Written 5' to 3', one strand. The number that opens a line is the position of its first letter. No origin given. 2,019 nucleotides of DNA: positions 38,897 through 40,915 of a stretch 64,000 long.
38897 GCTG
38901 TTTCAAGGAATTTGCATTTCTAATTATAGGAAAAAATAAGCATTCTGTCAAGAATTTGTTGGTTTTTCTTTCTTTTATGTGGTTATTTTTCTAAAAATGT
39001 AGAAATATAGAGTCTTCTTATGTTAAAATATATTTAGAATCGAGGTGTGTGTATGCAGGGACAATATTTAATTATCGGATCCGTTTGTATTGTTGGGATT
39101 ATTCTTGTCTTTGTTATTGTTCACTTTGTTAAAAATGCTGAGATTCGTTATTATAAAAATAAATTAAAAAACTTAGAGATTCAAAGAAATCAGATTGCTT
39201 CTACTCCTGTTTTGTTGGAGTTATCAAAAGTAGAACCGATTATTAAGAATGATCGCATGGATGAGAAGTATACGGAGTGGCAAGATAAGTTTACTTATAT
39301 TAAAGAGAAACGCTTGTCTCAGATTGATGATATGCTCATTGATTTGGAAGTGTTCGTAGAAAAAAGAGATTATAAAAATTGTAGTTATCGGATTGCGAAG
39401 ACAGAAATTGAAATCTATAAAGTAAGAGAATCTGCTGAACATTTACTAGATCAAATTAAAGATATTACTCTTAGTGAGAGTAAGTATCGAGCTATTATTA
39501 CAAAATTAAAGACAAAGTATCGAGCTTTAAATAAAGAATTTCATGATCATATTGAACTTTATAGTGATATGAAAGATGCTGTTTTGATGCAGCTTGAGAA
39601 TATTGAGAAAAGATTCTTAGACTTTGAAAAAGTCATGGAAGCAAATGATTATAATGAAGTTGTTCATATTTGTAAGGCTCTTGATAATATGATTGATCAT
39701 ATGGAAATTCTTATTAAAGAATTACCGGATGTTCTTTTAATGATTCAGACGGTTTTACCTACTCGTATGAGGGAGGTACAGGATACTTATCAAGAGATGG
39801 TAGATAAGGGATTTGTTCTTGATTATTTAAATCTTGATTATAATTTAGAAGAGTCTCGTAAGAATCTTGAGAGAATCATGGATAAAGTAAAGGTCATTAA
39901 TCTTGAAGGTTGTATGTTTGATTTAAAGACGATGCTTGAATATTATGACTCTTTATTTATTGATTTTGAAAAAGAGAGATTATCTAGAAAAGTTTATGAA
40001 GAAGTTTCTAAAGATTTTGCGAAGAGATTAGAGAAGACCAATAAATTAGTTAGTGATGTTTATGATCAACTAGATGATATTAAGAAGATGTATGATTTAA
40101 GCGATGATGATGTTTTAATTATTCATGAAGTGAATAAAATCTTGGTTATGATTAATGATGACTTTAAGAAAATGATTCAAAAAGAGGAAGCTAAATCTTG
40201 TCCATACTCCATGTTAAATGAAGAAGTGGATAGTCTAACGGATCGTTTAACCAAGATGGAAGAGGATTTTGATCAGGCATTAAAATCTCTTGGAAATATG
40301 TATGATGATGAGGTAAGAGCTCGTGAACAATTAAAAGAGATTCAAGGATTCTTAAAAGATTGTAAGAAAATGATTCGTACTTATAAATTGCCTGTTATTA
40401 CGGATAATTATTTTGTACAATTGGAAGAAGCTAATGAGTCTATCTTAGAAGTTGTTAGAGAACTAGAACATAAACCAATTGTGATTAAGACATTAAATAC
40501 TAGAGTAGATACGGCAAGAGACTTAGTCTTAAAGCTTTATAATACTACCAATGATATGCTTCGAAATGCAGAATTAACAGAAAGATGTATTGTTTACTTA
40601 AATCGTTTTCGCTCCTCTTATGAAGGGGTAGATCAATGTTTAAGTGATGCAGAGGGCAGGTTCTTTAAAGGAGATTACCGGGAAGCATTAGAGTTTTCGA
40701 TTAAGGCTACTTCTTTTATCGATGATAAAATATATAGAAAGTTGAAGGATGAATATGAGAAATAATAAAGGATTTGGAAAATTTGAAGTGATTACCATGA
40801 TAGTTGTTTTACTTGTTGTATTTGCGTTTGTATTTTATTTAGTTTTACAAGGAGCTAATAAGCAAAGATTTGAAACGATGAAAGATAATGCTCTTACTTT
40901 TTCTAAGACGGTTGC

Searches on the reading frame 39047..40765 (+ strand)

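Call 83: search_protein_families(library=pfam, proteins=[window:39047-40765:+], max_evalue=0.0001)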
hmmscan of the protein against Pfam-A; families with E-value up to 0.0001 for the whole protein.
window:39047-40765:+ (572 aa): 1 family
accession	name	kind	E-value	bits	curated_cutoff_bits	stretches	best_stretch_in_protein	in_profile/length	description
PF06160.17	EzrA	-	3.3e-94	316.6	39.6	1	15-570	2-557/557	Septation ring formation regulator, EzrA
